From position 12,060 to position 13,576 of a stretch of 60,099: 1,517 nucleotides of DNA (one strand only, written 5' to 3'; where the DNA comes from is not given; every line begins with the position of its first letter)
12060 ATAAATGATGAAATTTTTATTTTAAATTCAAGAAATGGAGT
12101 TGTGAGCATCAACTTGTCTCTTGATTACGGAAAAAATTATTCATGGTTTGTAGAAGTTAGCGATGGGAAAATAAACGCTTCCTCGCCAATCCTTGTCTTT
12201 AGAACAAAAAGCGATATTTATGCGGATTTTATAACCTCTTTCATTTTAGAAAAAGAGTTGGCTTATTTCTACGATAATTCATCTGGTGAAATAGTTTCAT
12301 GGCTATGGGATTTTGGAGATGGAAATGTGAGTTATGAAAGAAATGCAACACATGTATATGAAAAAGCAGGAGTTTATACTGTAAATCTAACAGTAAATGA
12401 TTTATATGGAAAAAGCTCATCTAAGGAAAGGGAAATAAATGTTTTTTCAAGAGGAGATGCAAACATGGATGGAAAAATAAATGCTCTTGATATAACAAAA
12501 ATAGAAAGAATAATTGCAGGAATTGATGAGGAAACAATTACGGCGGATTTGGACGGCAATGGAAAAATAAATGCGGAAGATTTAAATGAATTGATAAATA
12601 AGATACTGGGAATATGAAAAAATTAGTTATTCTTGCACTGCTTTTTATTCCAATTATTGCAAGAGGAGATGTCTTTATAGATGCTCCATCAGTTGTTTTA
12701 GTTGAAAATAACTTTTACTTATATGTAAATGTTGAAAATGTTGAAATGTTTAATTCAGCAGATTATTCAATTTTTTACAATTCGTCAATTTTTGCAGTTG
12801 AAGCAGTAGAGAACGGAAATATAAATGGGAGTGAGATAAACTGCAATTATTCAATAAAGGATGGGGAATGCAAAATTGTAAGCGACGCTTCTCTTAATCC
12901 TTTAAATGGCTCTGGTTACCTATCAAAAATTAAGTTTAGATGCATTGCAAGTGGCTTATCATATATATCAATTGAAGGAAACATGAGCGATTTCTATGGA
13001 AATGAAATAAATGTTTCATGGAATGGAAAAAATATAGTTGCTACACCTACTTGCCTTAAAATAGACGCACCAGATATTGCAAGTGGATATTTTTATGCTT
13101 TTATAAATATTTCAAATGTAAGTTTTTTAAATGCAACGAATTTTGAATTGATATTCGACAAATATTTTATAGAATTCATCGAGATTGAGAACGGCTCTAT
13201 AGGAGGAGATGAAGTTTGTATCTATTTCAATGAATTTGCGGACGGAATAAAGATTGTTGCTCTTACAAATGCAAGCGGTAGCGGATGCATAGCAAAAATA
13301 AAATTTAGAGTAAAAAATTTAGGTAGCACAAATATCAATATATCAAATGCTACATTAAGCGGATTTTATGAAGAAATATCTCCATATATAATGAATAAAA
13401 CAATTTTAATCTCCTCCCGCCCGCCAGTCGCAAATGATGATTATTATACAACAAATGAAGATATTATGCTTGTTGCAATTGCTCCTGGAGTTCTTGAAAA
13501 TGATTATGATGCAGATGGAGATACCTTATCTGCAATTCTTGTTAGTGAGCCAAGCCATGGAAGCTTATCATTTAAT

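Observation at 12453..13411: Dockerin at the end of one gene abutting two cohesin-like modules at the start of the next: a self-contained cohesin-dockerin pair without glycoside hydrolases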

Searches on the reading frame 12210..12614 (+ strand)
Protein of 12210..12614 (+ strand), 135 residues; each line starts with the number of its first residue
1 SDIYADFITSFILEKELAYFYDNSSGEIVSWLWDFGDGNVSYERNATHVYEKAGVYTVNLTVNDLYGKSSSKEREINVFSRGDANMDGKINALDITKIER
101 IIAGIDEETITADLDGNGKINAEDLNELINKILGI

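Call 69: predict_structure(alignment_id=A2)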
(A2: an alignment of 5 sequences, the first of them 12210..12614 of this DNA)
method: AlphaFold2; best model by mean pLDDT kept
length: 135 residues; sequences in the alignment: 5
mean_pLDDT: 72.7   pTM: 0.56
mean pLDDT of the five models: 72.7, 70.6, 69.6, 42.5, 39.9
residues with pLDDT >= 90: 50; 70-90: 22; 50-70: 35; < 50: 28
segments of 3 or more residues with pLDDT < 50: 83-109
pLDDT, mean of each block of 10 residues (from residue 1): 86 72 94 95 92 88 94 85 44 41 45 58 62 51
secondary structure, 60 per line:
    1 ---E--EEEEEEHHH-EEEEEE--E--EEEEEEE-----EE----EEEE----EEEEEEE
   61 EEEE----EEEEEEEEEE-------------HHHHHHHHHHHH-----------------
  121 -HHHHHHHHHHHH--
elements in order: E7-12 E17-22 E28-34 E46-49 E54-64 E69-78 H92-103 H122-133

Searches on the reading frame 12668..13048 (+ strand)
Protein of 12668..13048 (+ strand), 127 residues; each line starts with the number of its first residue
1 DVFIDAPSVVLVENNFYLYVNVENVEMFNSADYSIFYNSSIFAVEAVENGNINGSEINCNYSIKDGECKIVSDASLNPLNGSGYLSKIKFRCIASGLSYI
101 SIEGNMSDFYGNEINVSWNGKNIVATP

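Call 9: search_protein_families(library=pfam, proteins=[window:12668-13048:+], max_evalue=10)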
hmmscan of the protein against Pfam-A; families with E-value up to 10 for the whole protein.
seq(127 aa): 1 family
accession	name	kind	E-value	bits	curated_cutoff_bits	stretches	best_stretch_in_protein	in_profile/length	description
PF00963.24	Cohesin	-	3.9e-06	27.5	24.1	1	3-113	4-125/139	Cohesin domain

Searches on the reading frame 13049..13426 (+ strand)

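Call 9: search_protein_families(library=pfam, proteins=[window:13049-13426:+], max_evalue=10)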
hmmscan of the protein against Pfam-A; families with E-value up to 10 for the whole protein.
seq(126 aa): 2 families
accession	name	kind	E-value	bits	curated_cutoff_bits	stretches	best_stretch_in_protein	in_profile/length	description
PF00963.24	Cohesin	-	2.6e-05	24.9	24.1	1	15-118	16-136/139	Cohesin domain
PF01917.21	Arch_flagellin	-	0.11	13.2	29.5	1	74-109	59-95/162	Archaebacterial flagellin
